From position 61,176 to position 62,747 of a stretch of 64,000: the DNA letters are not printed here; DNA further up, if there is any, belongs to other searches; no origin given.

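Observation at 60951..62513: Two-gene operon pairing a CpaE/TadZ-like REC-ParA ATPase with a stand-alone PilZ protein, next to an HDOD protein and EPS genes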

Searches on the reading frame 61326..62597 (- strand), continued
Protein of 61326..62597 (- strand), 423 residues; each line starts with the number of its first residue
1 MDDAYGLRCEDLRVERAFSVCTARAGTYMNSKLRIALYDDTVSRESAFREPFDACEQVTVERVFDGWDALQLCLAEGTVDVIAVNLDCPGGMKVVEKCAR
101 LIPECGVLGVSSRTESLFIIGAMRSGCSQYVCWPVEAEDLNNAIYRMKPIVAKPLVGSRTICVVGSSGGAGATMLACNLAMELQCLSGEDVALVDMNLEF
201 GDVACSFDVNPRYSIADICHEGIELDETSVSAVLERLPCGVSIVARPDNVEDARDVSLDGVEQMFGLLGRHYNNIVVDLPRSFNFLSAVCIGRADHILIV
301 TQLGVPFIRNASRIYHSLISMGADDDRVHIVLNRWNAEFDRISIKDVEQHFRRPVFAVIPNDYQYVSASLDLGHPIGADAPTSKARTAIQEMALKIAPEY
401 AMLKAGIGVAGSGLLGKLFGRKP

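Call 66: fold_search(model_id=the predicted structure, library=pdb)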
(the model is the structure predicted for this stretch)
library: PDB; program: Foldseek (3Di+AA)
matches with E <= 10: 1851; with E <= 0.001: 597
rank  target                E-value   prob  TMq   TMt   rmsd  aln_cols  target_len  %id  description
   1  3ea0_B                5.2e-16  1.00  0.55  0.87   2.9       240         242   24  Crystal Structure of ParA Family ATPase from Chlorobium tepidum TLS (released 2008-09-23)
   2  3ea0_A                1.1e-15  1.00  0.55  0.87   2.8       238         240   24  Crystal Structure of ParA Family ATPase from Chlorobium tepidum TLS (released 2008-09-23)
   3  3fkq                  1.2e-13  1.00  0.47  0.52   9.7       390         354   14  Crystal structure of NtrC-like two-domain protein (RER070207001320) from Eubacterium rectale at 2.10 A resolution (released 2009-01-06)
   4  1hyq                  1.2e-12  1.00  0.51  0.82   3.7       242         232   22  MIND BACTERIAL CELL DIVISION REGULATOR FROM A. FULGIDUS (released 2001-03-14)
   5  1g3q                  3.6e-12  1.00  0.51  0.82   3.4       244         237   20  CRYSTAL STRUCTURE ANALYSIS OF PYROCOCCUS FURIOSUS CELL DIVISION ATPASE MIND (released 2001-04-21)
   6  4rz2_B                2.6e-11  1.00  0.49  0.74   7.2       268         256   19  Crystal structure of the MinD-like ATPase FlhG (released 2015-03-04)
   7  4rz2_A                2.8e-11  1.00  0.51  0.75   9.0       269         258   19  Crystal structure of the MinD-like ATPase FlhG (released 2015-03-04)
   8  1ion                  3.3e-11  1.00  0.51  0.81   3.5       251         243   20  THE SEPTUM SITE-DETERMINING PROTEIN MIND COMPLEXED WITH MG-ADP FROM PYROCOCCUS HORIKOSHII OT3 (released 2001-09-26)
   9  4v02_A                3.7e-11  1.00  0.46  0.73   4.4       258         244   22  MinC:MinD cell division protein complex, Aquifex aeolicus (released 2015-01-14)
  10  3r9i_B                6.3e-11  1.00  0.50  0.75   3.6       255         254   22  2.6A resolution structure of MinD complexed with MinE (12-31) peptide (released 2011-08-17)
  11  4v02_B                7.1e-11  1.00  0.48  0.76   3.3       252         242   23  MinC:MinD cell division protein complex, Aquifex aeolicus (released 2015-01-14)
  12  4rz3_A                8.0e-11  1.00  0.49  0.76   3.9       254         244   18  Crystal structure of the MinD-like ATPase FlhG (released 2015-03-04)
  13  3q9l_A                1.4e-10  1.00  0.49  0.72   4.1       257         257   22  The structure of the dimeric E.coli MinD-ATP complex (released 2011-01-26)
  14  6riq_C                2.8e-10  1.00  0.50  0.75   3.7       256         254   20  MinCD filament from Pseudomonas aeruginosa (released 2019-06-19)
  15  3r9j_A                4.0e-10  1.00  0.49  0.75   4.0       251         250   20  4.3A resolution structure of a MinD-MinE(I24N) protein complex (released 2011-08-17)
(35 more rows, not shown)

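Call 74: search_protein_families(library=pfam, proteins=[L012:2800-4419:+, L012:4514-5443:+, L012:5559-7082:+, L012:7341-8654:+, L012:10548-10988:+, L012:10990-13134:-, L012:13434-14768:-, L024:3310-4224:+, L024:4231-5817:+, L024:1-1741:-], max_evalue=0.0001)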
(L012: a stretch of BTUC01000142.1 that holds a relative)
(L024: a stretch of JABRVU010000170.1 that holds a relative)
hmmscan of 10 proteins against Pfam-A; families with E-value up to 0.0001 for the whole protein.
L012:2800-4419:+ (539 aa): 2 families
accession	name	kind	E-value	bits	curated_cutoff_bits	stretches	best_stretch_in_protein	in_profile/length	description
PF19288.4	CofH_C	-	3.8e-34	117.6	27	1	450-536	31-117/125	CofH/MqnC C-terminal region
PF04055.27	Radical_SAM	-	3e-18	67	29.5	1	200-384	1-166/166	Radical SAM superfamily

L012:4514-5443:+ (309 aa): 5 families
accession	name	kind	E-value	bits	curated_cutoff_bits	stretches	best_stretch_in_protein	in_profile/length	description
PF00023.36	Ank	-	8.5e-22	76.5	21.1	2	247-278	2-33/33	Ankyrin repeat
PF12796.13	Ank_2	-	1e-19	71.3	27.3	2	170-244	19-90/90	Ankyrin repeats (3 copies)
PF13637.12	Ank_4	-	7.9e-17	61.4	22.7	2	184-222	1-39/50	Ankyrin repeats (many copies)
PF13606.12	Ank_3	-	1.7e-14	52.7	22.3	0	212-242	1-30/30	Ankyrin repeat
PF13857.12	Ank_5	-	1.9e-13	50.9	27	1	237-285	6-54/56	Ankyrin repeats (many copies)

L012:5559-7082:+ (507 aa): 0 families

L012:7341-8654:+ (437 aa): 1 family
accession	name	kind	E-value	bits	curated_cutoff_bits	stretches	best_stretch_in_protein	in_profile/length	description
PF00437.27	T2SSE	-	2.2e-36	125.8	24.9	1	92-356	22-287/370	Type II/IV secretion system protein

L012:10548-10988:+ (146 aa): 1 family
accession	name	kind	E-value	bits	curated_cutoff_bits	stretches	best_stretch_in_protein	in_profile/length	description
PF00072.30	Response_reg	-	7.9e-19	68.3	30.2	1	12-129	2-108/111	Response regulator receiver domain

L012:10990-13134:- (714 aa): 4 families
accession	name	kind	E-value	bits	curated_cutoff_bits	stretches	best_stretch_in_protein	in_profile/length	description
PF13620.12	CarboxypepD_reg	-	1.6e-25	89.7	32.3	2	377-451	2-82/82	Carboxypeptidase regulatory-like domain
PF13715.12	CarbopepD_reg_2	-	2.9e-11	43.7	32.2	1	377-452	1-78/88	CarboxypepD_reg-like domain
PF08308.17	PEGA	-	1.5e-06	28.4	20.8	1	414-453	31-70/71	PEGA domain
PF14686.12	fn3_3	-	1.5e-06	28.3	24.4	0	486-527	30-72/75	Polysaccharide lyase family 4, domain II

L012:13434-14768:- (444 aa): 0 families

L024:3310-4224:+ (304 aa): 0 families

L024:4231-5817:+ (528 aa): 1 family
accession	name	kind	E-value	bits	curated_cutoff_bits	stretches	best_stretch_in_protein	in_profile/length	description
PF06439.18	3keto-disac_hyd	-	9.7e-45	153.3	26.8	1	356-524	2-186/187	3-keto-disaccharide hydrolase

L024:1-1741:- (580 aa): 0 families

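Call 75: search_protein_families(library=ncbifam, proteins=[L012:7341-8654:+, L019:8815-9810:+, L079:8088-9506:-, L001:8322-9824:-], max_evalue=0.0001)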
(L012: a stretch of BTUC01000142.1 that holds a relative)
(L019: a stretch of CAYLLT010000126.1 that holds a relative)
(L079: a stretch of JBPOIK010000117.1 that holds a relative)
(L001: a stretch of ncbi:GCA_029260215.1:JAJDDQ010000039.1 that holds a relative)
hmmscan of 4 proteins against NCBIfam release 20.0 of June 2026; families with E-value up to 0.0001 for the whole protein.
L012:7341-8654:+ (437 aa): 19 families
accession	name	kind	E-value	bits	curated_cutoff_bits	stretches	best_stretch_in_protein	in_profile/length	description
TIGR01420.1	pilT_fam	subfamily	4.1e-84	282.7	319.1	1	91-425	11-343/343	PilT/PilU family type 4a pilus ATPase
TIGR02525.1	plasmid_TraJ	equivalog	4.9e-31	108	368.3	1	155-363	98-314/372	plasmid transfer ATPase TraJ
NF041000.1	ATPase_ComGA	equivalog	1.6e-30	106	300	1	147-348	70-266/267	competence type IV pilus ATPase ComGA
TIGR02524.1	dot_icm_DotB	equivalog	7.5e-26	91.2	463.3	1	95-350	19-288/358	Dot/Icm type IV secretion system ATPase DotB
TIGR02533.1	type_II_gspE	equivalog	1.2e-23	83.5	630.25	1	190-351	233-383/486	type II secretion system ATPase GspE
TIGR02538.1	type_IV_pilB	equivalog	6.2e-23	81.2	675.65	1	189-320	305-431/564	type IV-A pilus assembly ATPase PilB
NF007755.0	PRK10436.1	equivalog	1.2e-22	80.3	617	1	91-353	98-361/465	type II secretion system protein GspE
NF053534.1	T4PilAsmATPsTfpB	equivalog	2.1e-20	72.7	850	1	92-338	215-471/584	type IV pilus assembly ATPase TfpB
NF058587.1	archaellum_moto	equivalog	1.7e-13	50.2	550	1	190-318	265-393/527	archaellum flagellar ATPase motor FlaI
TIGR02788.1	VirB11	equivalog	2.2e-13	49.9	249.95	1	187-324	131-268/308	P-type DNA transfer ATPase VirB11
TIGR02782.1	TrbB_P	equivalog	1e-11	44.7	304.55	1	149-328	77-262/303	P-type conjugative transfer ATPase TrbB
TIGR03819.1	heli_sec_ATPase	hypoth_equivalog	2.2e-10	40.3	373.15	1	198-318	176-297/340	TadA family conjugal transfer-associated ATPase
NF010425.0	PRK13851.1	equivalog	3.1e-10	39.5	461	1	180-343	143-307/344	type IV secretion system protein VirB11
NF053672.1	bindosome_BasE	exception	3.7e-08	32.5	1000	1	148-309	219-379/512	bindosome assembly system ATPase subunit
NF010407.0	PRK13833.1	subfamily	8.6e-08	32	499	1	197-333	141-274/323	conjugal transfer protein TrbB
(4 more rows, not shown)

L019:8815-9810:+ (331 aa): 0 families

L079:8088-9506:- (472 aa): 2 families
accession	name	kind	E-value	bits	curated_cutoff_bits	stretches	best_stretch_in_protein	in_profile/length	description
NF053512.1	nitric_RR_NosR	exception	2.8e-26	92.5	400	1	147-355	159-363/422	response regulator c-di-GMP phosphodiesterase, NosR family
TIGR00277.1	HDIG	domain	7.6e-08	32.1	27.6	1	183-274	6-83/84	HDIG domain-containing metalloprotein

L001:8322-9824:- (500 aa): 1 family
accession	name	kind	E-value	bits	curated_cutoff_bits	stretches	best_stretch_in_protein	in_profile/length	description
NF053512.1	nitric_RR_NosR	exception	2.4e-30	105.9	400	1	275-468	180-359/422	response regulator c-di-GMP phosphodiesterase, NosR family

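Call 80: search_protein_families(library=pfam, alignment_id=A9, max_evalue=0.001)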
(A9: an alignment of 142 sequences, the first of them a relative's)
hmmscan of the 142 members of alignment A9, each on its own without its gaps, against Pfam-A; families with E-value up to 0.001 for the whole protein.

A. member 1, L048:1524-2810:- (428 aa): 1 family
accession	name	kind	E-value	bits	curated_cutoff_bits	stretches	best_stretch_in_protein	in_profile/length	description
PF00482.28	T2SSF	-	1e-65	219.8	25.2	2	89-212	1-125/125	Type II secretion system (T2SS), protein F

B. families by the number of members that match (of 142 scanned): 210 families (the first 25 are shown)
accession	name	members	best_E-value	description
PF14559.12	TPR_19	4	2.7e-35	Tetratricopeptide repeat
PF03109.22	ABC1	3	6.1e-81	ABC1 atypical kinase-like domain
PF13432.12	TPR_16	3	7.3e-45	Tetratricopeptide repeat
PF13428.12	TPR_14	3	1.3e-29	Tetratricopeptide repeat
PF13424.12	TPR_12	3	2.2e-20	Tetratricopeptide repeat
PF13183.11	Fer4_8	3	2e-10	4Fe-4S dicluster domain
PF13187.11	Fer4_9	3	4.9e-09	4Fe-4S dicluster domain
PF13534.11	Fer4_17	3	1.1e-07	4Fe-4S dicluster domain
PF13237.11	Fer4_10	3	5.2e-07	4Fe-4S dicluster domain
PF12728.13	HTH_17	3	0.00015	Helix-turn-helix domain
PF07719.23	TPR_2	2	2e-53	Tetratricopeptide repeat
PF02662.21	FlpD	2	2.2e-52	Methyl-viologen-reducing hydrogenase, delta subunit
PF00082.27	Peptidase_S8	2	2.5e-49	Subtilase family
PF13414.12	TPR_11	2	1.3e-48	TPR repeat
PF00378.25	ECH_1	2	5.1e-46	Enoyl-CoA hydratase/isomerase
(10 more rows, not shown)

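Call 92: find_encoding_contigs(protein=P0004, flank=7000, max_places=2)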
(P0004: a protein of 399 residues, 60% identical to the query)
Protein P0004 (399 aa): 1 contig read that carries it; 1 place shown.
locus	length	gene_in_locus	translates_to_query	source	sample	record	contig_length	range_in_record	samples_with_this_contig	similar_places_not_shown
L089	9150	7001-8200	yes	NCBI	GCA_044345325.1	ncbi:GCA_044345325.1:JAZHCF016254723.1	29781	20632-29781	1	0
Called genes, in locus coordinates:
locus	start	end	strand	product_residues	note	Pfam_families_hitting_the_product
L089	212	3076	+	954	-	PF13432:TPR_16 (weak), PF14559:TPR_19, PF25063:ARM_TT21_C (weak), PF03704:BTAD, PF13428:TPR_14 (weak), PF13432:TPR_16, PF14559:TPR_19 (weak), PF13485:Peptidase_MA_2, +13 more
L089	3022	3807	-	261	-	PF00106:adh_short, PF13561:adh_short_C2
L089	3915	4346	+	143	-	-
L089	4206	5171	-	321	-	PF13487:HD_5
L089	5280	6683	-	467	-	PF13487:HD_5, PF01966:HD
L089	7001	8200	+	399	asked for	PF01656:CbiA (weak), PF13614:AAA_31 (weak)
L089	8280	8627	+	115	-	-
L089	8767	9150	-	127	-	?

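Call 93: find_encoding_contigs(protein=P0005, flank=7000, max_places=2)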
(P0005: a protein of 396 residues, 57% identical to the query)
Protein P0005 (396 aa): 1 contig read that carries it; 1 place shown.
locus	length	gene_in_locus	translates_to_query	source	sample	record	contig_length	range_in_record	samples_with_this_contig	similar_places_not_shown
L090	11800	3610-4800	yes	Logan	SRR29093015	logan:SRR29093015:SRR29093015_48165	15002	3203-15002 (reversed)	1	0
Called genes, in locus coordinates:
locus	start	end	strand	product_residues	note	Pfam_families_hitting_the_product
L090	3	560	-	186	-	?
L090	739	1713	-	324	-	PF13487:HD_5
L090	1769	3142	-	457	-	PF13487:HD_5, PF01966:HD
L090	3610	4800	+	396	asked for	PF00072:Response_reg (weak), PF01656:CbiA (weak), PF06564:CBP_BcsQ (faint), PF13614:AAA_31 (weak)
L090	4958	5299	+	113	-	PF07238:PilZ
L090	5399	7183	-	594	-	PF25084:LbH_EIF2B (weak), PF00132:Hexapep (weak), PF25087:GMPPB_C (weak), PF02397:Bac_transf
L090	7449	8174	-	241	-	-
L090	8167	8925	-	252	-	-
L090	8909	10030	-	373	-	PF00483:NTP_transferase, PF12804:NTP_transf_3 (weak), PF25084:LbH_EIF2B, PF25087:GMPPB_C (weak)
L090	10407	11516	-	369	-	PF13439:Glyco_transf_4 (weak), PF13579:Glyco_trans_4_4 (weak), PF00534:Glycos_transf_1, PF13692:Glyco_trans_1_4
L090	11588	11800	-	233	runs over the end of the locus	PF04079:SMC_ScpB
